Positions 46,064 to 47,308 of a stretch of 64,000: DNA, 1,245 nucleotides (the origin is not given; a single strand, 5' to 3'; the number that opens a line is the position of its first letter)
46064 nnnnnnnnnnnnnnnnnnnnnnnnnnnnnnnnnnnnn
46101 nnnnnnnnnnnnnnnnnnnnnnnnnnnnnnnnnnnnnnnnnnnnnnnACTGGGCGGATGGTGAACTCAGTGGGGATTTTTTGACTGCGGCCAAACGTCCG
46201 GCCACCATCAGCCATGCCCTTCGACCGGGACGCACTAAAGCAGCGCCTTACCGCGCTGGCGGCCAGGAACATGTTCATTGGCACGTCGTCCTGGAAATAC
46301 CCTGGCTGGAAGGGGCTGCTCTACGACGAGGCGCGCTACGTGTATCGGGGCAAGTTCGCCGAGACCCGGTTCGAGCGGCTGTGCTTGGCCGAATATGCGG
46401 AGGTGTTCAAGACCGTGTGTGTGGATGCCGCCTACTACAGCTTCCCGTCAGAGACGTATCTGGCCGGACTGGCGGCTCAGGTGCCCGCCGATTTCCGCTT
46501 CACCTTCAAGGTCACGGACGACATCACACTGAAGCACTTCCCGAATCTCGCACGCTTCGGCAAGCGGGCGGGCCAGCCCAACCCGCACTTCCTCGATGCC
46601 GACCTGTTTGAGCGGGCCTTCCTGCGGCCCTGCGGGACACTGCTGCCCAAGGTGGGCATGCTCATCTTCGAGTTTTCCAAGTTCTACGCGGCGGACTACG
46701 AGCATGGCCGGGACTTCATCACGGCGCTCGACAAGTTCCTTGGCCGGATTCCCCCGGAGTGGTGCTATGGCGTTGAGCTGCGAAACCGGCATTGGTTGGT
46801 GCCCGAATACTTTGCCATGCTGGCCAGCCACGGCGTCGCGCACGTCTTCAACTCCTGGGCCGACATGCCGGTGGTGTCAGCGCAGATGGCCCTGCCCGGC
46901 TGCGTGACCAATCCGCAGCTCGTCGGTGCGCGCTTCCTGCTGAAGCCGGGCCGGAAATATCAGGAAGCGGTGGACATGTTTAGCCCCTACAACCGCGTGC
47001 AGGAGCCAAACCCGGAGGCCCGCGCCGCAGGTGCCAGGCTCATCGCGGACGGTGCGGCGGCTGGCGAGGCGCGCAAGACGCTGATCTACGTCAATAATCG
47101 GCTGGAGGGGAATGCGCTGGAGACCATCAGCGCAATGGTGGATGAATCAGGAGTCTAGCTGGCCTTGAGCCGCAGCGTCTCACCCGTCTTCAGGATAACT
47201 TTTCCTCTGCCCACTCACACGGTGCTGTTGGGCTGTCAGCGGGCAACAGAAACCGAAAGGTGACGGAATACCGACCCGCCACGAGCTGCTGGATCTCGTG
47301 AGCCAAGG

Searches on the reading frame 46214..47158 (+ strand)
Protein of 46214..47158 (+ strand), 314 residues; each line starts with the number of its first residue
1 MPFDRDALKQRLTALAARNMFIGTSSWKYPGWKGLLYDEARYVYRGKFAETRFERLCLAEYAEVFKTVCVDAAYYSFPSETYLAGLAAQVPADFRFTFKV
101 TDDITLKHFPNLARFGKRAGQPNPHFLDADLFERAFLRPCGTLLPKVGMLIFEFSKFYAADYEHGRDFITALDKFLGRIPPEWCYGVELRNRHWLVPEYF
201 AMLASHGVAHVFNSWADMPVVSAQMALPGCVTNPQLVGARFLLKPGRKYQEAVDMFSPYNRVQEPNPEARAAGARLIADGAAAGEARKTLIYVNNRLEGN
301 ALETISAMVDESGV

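Call 71: search_protein_families(library=pfam, proteins=[window:46214-47158:+], max_evalue=0.001)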
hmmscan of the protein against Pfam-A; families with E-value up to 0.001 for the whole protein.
window:46214-47158:+ (314 aa): 1 family
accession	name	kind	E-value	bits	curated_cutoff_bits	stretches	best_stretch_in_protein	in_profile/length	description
PF01904.24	DUF72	-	1.6e-29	104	25.3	1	57-308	10-214/217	Protein of unknown function DUF72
